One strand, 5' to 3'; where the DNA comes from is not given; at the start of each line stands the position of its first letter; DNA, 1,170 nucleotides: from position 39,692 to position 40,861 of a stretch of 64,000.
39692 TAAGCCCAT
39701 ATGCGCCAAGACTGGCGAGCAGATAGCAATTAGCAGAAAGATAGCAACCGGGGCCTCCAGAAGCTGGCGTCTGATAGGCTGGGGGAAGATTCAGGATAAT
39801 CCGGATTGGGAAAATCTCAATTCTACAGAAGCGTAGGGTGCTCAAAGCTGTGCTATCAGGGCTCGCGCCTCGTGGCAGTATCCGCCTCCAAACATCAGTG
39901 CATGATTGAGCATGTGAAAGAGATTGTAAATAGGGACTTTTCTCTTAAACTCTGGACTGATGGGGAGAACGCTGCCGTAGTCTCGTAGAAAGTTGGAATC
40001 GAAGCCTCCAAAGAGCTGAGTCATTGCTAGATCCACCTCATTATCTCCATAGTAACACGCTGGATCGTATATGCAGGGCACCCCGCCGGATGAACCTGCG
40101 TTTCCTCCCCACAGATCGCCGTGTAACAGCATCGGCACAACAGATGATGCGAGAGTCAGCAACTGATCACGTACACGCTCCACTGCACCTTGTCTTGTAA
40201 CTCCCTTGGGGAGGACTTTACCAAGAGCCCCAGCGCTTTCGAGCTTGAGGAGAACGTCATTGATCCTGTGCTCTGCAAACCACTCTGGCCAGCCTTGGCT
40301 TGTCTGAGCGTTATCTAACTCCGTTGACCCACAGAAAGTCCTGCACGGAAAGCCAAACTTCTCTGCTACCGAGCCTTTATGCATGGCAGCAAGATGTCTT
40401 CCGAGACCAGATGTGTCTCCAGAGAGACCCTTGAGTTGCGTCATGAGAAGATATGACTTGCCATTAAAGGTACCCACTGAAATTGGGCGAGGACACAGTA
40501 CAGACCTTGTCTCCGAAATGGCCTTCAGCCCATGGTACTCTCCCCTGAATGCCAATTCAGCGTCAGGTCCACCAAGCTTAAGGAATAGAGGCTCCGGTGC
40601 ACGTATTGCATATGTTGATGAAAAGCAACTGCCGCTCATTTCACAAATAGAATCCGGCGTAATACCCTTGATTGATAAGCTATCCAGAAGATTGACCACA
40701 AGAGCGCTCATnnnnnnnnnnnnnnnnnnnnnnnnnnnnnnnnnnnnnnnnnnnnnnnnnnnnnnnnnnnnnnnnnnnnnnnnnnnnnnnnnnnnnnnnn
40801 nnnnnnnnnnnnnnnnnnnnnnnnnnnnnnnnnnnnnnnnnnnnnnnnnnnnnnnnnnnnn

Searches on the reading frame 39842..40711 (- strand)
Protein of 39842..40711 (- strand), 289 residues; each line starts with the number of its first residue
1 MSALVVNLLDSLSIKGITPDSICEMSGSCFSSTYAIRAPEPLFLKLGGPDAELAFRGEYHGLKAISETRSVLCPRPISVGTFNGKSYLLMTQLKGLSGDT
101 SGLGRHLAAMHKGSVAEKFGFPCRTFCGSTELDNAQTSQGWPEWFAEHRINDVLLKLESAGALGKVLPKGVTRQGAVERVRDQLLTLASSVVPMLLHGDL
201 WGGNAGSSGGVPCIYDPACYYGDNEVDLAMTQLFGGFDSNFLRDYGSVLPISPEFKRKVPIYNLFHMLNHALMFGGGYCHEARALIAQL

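Call 8: find_encoding_contigs(protein=window:39842-40711:-, flank=6000, max_places=10)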
Protein window:39842-40711:- (289 aa): 23 contigs read that carry it; 6 places shown.
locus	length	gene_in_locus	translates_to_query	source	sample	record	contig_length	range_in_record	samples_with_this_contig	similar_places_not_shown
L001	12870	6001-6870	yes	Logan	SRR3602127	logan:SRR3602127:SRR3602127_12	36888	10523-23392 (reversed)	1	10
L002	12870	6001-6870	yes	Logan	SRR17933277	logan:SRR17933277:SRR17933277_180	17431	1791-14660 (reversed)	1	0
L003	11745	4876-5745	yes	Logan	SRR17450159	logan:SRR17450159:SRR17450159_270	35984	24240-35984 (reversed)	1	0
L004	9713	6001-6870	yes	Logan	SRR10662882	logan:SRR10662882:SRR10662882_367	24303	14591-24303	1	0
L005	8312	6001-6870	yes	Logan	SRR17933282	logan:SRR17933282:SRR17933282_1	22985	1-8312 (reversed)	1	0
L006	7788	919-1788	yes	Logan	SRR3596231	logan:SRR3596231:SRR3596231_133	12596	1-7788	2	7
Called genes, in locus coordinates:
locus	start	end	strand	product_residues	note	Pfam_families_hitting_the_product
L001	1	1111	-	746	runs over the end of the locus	PF01554:MatE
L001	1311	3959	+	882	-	-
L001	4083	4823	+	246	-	PF01650:Peptidase_C13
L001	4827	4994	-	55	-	-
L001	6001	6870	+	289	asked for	PF03881:Fructosamin_kin, PF01636:APH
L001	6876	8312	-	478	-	PF00009:GTP_EFTU, PF03144:GTP_EFTU_D2 (faint), PF09173:eIF2_C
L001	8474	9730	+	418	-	PF01545:Cation_efflux, PF16916:ZT_dimer (faint)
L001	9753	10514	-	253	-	PF00173:Cyt-b5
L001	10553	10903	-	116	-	PF10209:DUF2340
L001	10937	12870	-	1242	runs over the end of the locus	PF00012:HSP70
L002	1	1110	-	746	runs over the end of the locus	PF01554:MatE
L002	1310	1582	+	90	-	-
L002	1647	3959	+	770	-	-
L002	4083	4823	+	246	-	PF01650:Peptidase_C13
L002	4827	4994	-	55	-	-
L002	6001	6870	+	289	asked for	PF03881:Fructosamin_kin, PF01636:APH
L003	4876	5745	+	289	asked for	PF03881:Fructosamin_kin, PF01636:APH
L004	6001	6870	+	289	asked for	PF03881:Fructosamin_kin, PF01636:APH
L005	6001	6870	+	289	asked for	PF03881:Fructosamin_kin, PF01636:APH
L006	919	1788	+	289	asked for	PF03881:Fructosamin_kin, PF01636:APH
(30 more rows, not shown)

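Call 11: find_homologous_proteins(query=window:39842-40711:-, max_evalue=1e-20)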
Query window:39842-40711:- (289 aa): 2684 proteins with E <= 1e-20 among 6792 candidates; the best 120 are listed.
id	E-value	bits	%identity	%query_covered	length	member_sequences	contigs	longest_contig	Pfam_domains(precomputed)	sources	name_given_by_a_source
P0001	8.5e-194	661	99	100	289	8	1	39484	PF03881.21,PF01636.30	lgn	-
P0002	3.6e-167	573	85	100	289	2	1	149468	PF03881.21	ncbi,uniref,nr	ncbi:Fructosamine-3-kinase [Giardia lamblia P15]|uniref:protein-ribulosamine 3-kinase n=1 Tax=Giardi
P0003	2.8e-152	524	79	100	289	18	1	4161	PF03881.21,PF01636.30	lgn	-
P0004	5.6e-151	520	78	100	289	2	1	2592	PF03881.21,PF01636.30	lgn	-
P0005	1.4e-128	447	76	88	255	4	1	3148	PF03881.21,PF01636.30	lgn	-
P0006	6.8e-95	336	93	57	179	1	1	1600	PF03881.21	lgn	-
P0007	3.6e-77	278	48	93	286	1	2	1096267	PF03881.21,PF01636.30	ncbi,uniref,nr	ncbi:fructosamine kinase family protein [Histomonas meleagridis]|uniref:fructosamine kinase family p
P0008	3.7e-74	268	48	93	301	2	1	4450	PF03881.21,PF01636.30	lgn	-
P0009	5.1e-74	267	48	93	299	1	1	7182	PF03881.21,PF01636.30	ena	-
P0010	6.3e-74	267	49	94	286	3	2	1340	PF03881.21,PF01636.30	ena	-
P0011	1.2e-73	266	48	93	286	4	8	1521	PF03881.21,PF01636.30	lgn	-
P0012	2.8e-73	265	46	91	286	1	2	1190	PF03881.21,PF01636.30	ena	-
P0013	2.9e-73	265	48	93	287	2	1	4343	PF03881.21,PF01636.30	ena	-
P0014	3.7e-73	265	45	93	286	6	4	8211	PF03881.21,PF01636.30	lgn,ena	-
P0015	2.2e-71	259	47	95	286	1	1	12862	PF03881.21,PF01636.30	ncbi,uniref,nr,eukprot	ncbi:fructosamine-3-kinase [Tritrichomonas foetus]|uniref:protein-ribulosamine 3-kinase n=1 Tax=Trit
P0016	2.5e-71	259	45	96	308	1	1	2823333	PF03881.21,PF01636.30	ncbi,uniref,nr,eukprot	ncbi:Fructosamine-3-kinase [Giardia muris]|uniref:protein-ribulosamine 3-kinase n=1 Tax=Giardia muri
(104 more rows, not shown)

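Call 12: find_encoding_contigs(protein=P0002, flank=6000, max_places=4)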
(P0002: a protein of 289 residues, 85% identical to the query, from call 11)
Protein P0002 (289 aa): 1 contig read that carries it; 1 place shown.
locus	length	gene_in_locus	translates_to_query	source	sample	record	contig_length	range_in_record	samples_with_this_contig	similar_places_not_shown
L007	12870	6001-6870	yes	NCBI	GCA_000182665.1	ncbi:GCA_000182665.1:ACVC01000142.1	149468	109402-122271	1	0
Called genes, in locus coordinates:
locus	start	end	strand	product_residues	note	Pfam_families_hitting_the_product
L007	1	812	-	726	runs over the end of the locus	PF00149:Metallophos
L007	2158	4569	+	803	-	PF03302:VSP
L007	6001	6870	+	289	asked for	PF03881:Fructosamin_kin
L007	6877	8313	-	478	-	PF00009:GTP_EFTU, PF03144:GTP_EFTU_D2 (faint), PF09173:eIF2_C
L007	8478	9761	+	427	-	PF01545:Cation_efflux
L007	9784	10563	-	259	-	PF00173:Cyt-b5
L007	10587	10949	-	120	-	PF10209:DUF2340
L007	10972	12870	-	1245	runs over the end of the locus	PF00012:HSP70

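Call 13: find_encoding_contigs(protein=P0003, flank=6000, max_places=6)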
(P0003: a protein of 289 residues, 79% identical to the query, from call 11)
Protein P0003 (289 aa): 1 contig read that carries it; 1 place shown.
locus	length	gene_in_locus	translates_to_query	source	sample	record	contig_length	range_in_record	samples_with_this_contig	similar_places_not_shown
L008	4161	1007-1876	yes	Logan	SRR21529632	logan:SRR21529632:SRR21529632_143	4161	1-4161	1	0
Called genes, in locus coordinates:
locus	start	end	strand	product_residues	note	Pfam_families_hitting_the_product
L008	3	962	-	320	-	?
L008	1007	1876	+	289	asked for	PF03881:Fructosamin_kin, PF01636:APH (weak)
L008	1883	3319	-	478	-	PF00009:GTP_EFTU, PF03144:GTP_EFTU_D2 (weak), PF09173:eIF2_C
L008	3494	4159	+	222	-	?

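Call 14: find_encoding_contigs(protein=P0016, flank=6000, max_places=3)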
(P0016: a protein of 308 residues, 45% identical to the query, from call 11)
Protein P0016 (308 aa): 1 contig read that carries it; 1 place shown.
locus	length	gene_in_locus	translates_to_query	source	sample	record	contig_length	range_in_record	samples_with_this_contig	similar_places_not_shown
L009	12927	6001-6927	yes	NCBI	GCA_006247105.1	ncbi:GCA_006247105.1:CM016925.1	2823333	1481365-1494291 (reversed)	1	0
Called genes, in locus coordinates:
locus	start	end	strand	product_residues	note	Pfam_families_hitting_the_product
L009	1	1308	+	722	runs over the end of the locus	PF00023:Ank (faint), PF13637:Ank_4 (faint), PF13606:Ank_3 (faint), PF13857:Ank_5 (faint), PF12796:Ank_2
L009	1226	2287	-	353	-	-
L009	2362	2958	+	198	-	PF00583:Acetyltransf_1, PF13508:Acetyltransf_7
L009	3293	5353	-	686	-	-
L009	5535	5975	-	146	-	PF13098:Thioredoxin_2 (weak)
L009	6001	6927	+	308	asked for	PF03881:Fructosamin_kin, PF01636:APH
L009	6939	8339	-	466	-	PF00009:GTP_EFTU, PF03144:GTP_EFTU_D2 (weak), PF09173:eIF2_C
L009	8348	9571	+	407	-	PF01545:Cation_efflux, PF16916:ZT_dimer (weak)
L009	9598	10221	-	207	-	PF00173:Cyt-b5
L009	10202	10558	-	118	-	PF10209:DUF2340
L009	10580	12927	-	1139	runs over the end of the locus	PF00012:HSP70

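Call 20: find_homologous_proteins(query=L008:3-962:-, max_evalue=1e-10)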
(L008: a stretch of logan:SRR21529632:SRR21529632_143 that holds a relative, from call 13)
Query L008:3-962:- (320 aa): 5 proteins with E <= 1e-10 among 1574 candidates.
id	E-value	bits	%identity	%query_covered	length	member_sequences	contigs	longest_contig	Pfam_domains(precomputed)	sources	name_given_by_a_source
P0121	1.8e-216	736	100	100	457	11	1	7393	PF14697.12,PF02906.20,PF12797.13,PF12837.13,PF00037.33,PF13484.12,PF12838.13,PF25160.2,PF13237.12,PF13187.12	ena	-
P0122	5.1e-168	577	76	100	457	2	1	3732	PF14697.12,PF02906.20,PF12797.13,PF12837.13,PF00037.33,PF13484.12,PF12838.13,PF25160.2,PF13237.12,PF12800.13,PF13187.12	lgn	-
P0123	2.5e-160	551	75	100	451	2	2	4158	PF14697.12,PF02906.20,PF12797.13,PF12837.13,PF00037.33,PF13484.12,PF12838.13,PF13237.12,PF12800.13,PF13187.12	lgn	-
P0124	3.6e-15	74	30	72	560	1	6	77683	PF14697.12,PF13510.12,PF10588.15,PF02906.20,PF02256.23,PF12837.13,PF00037.33,PF12838.13,PF22117.3,PF13237.12,PF13183.12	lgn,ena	-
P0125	8.1e-13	67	27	80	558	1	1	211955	PF14697.12,PF10588.15,PF00111.33,PF02256.23,PF12837.13,PF12838.13,PF22117.3,PF13459.12,PF13510.12,PF02906.20,PF00037.33,PF13237.12,PF13183.12,PF13187.12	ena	-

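Call 21: find_encoding_contigs(protein=P0121, flank=8000, max_places=5)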
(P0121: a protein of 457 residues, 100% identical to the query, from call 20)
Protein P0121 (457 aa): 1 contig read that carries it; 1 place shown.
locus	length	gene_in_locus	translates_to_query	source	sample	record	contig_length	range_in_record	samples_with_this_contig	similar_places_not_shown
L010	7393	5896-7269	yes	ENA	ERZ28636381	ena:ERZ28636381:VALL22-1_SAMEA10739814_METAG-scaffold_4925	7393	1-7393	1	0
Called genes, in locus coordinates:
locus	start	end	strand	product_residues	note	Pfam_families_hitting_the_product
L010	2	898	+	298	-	?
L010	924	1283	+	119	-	PF10209:DUF2340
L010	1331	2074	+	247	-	PF00173:Cyt-b5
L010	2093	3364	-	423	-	PF01545:Cation_efflux, PF16916:ZT_dimer (weak)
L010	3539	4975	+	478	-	PF00009:GTP_EFTU, PF03144:GTP_EFTU_D2 (weak), PF09173:eIF2_C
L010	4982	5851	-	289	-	PF03881:Fructosamin_kin, PF01636:APH (weak)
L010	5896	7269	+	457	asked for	PF00037:Fer4 (faint), PF12797:Fer4_2 (faint), PF12837:Fer4_6 (faint), PF12838:Fer4_7, PF13187:Fer4_9, PF13237:Fer4_10 (faint), PF14697:Fer4_21, PF02906:Fe_hyd_lg_C, +2 more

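Call 22: find_encoding_contigs(protein=P0122, flank=8000, max_places=4)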
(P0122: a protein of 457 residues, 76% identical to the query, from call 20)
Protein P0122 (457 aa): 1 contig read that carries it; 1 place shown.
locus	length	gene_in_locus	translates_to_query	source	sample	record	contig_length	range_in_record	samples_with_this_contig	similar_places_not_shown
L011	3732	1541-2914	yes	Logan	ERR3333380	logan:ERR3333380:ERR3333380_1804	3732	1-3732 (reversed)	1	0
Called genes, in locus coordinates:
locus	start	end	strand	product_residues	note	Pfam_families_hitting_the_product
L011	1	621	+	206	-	?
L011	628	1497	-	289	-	PF03881:Fructosamin_kin, PF01636:APH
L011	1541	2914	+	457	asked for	PF00037:Fer4 (faint), PF12797:Fer4_2 (weak), PF12800:Fer4_4 (faint), PF12837:Fer4_6 (faint), PF12838:Fer4_7, PF13187:Fer4_9, PF14697:Fer4_21, PF02906:Fe_hyd_lg_C, +3 more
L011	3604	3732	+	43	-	?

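Call 23: find_encoding_contigs(protein=P0123, flank=8000, max_places=4)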
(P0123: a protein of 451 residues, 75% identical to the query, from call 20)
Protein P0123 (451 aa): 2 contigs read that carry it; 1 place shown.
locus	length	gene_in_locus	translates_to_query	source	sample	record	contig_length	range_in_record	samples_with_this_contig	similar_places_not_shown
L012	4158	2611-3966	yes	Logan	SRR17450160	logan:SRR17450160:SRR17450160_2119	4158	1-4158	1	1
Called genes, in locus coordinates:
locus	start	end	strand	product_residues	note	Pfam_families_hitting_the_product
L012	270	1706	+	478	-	PF00009:GTP_EFTU, PF03144:GTP_EFTU_D2 (faint), PF09173:eIF2_C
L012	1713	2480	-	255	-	PF01636:APH, PF03881:Fructosamin_kin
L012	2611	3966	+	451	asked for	PF00037:Fer4 (faint), PF12797:Fer4_2 (faint), PF12800:Fer4_4 (faint), PF12837:Fer4_6 (faint), PF12838:Fer4_7, PF13187:Fer4_9, PF14697:Fer4_21, PF02906:Fe_hyd_lg_C, +2 more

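Call 33: find_encoding_contigs(protein=P0006, flank=6000, max_places=3)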
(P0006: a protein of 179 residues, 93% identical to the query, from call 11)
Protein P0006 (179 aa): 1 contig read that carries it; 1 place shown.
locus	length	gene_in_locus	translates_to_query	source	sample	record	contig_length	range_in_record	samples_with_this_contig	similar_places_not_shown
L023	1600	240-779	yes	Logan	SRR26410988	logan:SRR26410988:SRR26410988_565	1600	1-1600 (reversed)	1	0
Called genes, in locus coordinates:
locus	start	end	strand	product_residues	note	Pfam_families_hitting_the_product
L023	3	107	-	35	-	?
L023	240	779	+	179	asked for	PF03881:Fructosamin_kin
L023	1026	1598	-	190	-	?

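Call 34: find_encoding_contigs(protein=P0001, flank=3000, max_places=6)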
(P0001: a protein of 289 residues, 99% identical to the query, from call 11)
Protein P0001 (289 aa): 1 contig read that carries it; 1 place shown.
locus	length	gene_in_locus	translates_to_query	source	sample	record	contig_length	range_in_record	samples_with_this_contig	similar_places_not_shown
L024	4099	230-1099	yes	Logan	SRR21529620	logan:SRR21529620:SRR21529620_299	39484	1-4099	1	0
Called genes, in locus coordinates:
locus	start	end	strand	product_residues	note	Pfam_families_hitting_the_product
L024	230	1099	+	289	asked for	PF03881:Fructosamin_kin, PF01636:APH (weak)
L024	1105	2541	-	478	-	PF00009:GTP_EFTU, PF03144:GTP_EFTU_D2 (faint), PF09173:eIF2_C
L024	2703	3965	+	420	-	PF01545:Cation_efflux, PF16916:ZT_dimer (faint)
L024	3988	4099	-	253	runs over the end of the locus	PF00173:Cyt-b5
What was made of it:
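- Tried and rejected: Contigs carrying the kinase variants P0001 and P0006 reach only ~230 nt upstream of the kinase (calls 33, 34).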

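Call 58: search_protein_families(library=pfam, max_evalue=1, proteins=[L010:5896-7266:+])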
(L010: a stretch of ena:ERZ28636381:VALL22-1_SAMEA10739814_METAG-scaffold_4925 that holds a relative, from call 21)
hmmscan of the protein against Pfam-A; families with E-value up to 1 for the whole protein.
L010:5896-7266:+ (457 aa): 18 families
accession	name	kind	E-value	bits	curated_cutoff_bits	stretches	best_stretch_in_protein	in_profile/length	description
PF02906.19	Fe_hyd_lg_C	-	9.5e-33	114.3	22.1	1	86-390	1-245/245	Iron only hydrogenase large subunit, C-terminal domain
PF00037.32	Fer4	-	3.9e-11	42.7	21.1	2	47-65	6-24/24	4Fe-4S binding domain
PF12838.12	Fer4_7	-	4.1e-10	40.4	27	1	8-63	1-52/52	4Fe-4S dicluster domain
PF12837.12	Fer4_6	-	6.3e-09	35.8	25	2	2-22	2-22/24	4Fe-4S binding domain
PF13187.11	Fer4_9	-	7.8e-09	35.9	27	1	8-64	1-52/52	4Fe-4S dicluster domain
PF14697.11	Fer4_21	-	1e-08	35.6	35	1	5-64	4-57/59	4Fe-4S dicluster domain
PF13237.11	Fer4_10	-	4.4e-08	33.4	25.5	2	2-20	2-21/53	4Fe-4S dicluster domain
PF12797.12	Fer4_2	-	1.8e-06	27.9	24.5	2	2-19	3-20/22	4Fe-4S binding domain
PF25160.1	LdpA_Fe-S-bd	-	7e-06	26.2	27.6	2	43-64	22-43/49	LdpA Fe-S cluster-binding domain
PF13484.11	Fer4_16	-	1.1e-05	26.6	30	2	49-75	2-31/66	4Fe-4S double cluster binding domain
PF12800.12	Fer4_4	-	6.8e-05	23.3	24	2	47-62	2-17/17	4Fe-4S binding domain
PF13183.11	Fer4_8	-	0.0001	23.2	27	1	6-62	2-67/68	4Fe-4S dicluster domain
PF13459.11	Fer4_15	-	0.0016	19.5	22.4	1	2-20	1-19/66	4Fe-4S single cluster domain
PF17179.9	Fer4_22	-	0.0037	18.5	27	1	46-61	78-93/95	4Fe-4S dicluster domain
PF13746.11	Fer4_18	-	0.047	14.3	27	0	45-62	57-74/114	4Fe-4S dicluster domain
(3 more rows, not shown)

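Call 80: list_cluster_members(proteins=[P0003, P0121, P0122, P0123, P0004])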
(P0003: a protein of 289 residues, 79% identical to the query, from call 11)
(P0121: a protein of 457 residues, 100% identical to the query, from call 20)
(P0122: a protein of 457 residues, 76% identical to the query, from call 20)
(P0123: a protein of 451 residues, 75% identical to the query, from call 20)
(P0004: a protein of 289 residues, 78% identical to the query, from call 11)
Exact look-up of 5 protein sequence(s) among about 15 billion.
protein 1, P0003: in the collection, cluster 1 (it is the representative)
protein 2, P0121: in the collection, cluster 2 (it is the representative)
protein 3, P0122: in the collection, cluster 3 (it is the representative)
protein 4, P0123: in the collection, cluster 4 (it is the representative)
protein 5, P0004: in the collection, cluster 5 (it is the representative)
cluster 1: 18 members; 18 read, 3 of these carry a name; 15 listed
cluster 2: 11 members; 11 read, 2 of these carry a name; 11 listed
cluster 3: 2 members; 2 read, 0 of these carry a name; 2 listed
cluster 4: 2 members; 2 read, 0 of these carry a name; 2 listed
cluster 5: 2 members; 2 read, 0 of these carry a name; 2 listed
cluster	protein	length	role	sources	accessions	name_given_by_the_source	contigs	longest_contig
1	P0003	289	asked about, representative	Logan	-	-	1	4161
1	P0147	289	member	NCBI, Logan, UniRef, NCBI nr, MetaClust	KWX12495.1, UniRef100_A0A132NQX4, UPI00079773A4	Fructosamine-3-kinase [Giardia duodenalis assemblage B] | protein-ribulosamine 3-kinase n=1 Tax=Giardia duodenalis assemblage B TaxID=1394984 ... | Fructosamine-3-kinase [Giardia intestinalis assemblage B]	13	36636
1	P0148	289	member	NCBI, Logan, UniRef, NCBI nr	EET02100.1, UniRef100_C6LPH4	Fructosamine-3-kinase [Giardia duodenalis ATCC 50581] | protein-ribulosamine 3-kinase n=1 Tax=Giardia intestinalis (strain ATCC 50581 / GS clone ... | Fructosamine-3-kinase [Giardia intestinalis ATCC 50581]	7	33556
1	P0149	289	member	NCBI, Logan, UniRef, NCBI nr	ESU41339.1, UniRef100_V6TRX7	Fructosamine-3-kinase [Giardia duodenalis] | protein-ribulosamine 3-kinase n=1 Tax=Giardia intestinalis TaxID=5741 RepID=V6TRX7_GIAIN | Fructosamine-3-kinase [Giardia intestinalis]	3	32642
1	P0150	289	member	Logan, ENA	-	-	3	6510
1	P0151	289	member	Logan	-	-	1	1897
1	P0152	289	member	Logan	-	-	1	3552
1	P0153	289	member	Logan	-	-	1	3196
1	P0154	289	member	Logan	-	-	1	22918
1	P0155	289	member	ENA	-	-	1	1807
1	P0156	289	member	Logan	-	-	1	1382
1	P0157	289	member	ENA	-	-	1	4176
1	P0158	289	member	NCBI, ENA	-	-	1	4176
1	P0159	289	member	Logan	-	-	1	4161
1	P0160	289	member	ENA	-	-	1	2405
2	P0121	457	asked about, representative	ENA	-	-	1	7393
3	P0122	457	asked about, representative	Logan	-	-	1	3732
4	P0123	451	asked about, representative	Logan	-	-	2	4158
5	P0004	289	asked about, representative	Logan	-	-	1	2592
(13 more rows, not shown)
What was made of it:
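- The kinase is 85% identical to Giardia P15, 79% to the assemblage B cluster, and 45% to G. muris (calls 11, 80).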

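Call 93: search_solved_structures(query=L010:5896-7266:+, max_evalue=0.001, show_alignments=1)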
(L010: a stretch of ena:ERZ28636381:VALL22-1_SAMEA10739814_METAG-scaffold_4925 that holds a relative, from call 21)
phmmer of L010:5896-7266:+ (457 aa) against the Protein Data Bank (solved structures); distinct sequences matched with E-value up to 0.001: 92 (the best 60 are shown).
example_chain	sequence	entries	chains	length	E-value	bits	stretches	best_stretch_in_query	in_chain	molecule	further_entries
7q4v_A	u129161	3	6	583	1.2e-31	113.3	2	3-268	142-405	Iron hydrogenase HydA1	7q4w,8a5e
8a6t_A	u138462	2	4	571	2.4e-31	112.3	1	2-269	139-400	Electron bifurcating hydrogenase subunit HydA1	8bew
7p5h_A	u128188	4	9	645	5.9e-23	84.7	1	4-256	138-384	Fe-hydrogenase, subunit alpha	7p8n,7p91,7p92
7qhf_A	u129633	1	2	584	2.2e-22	82.8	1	2-252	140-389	Iron hydrogenase 1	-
6yf4_A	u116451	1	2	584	3.7e-22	82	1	2-252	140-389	Iron hydrogenase 1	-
6gly_A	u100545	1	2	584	3.7e-22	82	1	2-252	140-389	Iron hydrogenase 1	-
6glz_A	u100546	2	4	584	5.2e-22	81.6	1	2-252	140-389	Iron hydrogenase 1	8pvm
5la3_A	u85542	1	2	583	6.1e-22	81.3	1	2-252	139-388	Iron hydrogenase 1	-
6gm8_A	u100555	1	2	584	7.1e-22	81.1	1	2-252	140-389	Iron hydrogenase 1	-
1c4a_A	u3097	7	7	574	7.2e-22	81.1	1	2-252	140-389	PROTEIN (FE-ONLY HYDROGENASE) | PROTEIN (PERIPLASMIC HYDROGENASE 1) | Iron hydrogenase 1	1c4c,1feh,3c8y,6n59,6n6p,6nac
6gm4_A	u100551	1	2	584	7.6e-22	81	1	2-252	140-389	Iron hydrogenase 1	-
4xdd_A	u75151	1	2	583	7.6e-22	81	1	2-252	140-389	Iron hydrogenase 1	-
4xdc_A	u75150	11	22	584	7.7e-22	81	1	2-252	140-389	Iron hydrogenase 1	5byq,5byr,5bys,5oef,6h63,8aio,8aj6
6gm0_A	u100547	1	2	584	9.5e-22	80.7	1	2-252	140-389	Iron hydrogenase 1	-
9rj9_A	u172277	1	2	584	1.3e-21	80.2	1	2-252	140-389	Iron hydrogenase 1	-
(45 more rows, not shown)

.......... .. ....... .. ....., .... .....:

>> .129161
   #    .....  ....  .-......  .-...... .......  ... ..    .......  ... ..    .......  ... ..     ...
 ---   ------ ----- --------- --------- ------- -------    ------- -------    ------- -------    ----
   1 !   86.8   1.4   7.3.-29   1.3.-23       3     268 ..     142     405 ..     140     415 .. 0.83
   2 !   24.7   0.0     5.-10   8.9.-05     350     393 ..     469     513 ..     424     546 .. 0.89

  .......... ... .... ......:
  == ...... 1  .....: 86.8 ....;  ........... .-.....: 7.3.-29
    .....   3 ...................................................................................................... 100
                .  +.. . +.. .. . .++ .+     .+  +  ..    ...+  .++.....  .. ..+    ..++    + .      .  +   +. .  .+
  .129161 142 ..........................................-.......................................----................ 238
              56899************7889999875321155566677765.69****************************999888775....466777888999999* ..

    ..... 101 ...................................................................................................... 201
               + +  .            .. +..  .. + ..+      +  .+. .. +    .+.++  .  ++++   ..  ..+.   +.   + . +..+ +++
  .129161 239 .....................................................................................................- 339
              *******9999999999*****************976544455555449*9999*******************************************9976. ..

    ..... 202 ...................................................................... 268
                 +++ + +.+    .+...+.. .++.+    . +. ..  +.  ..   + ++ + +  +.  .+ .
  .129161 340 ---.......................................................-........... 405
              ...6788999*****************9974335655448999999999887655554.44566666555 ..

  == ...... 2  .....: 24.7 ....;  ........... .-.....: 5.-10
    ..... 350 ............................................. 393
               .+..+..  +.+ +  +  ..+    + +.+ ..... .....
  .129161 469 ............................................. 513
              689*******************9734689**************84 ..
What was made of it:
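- Solved [FeFe]-hydrogenases match at 1e-31 (call 93).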
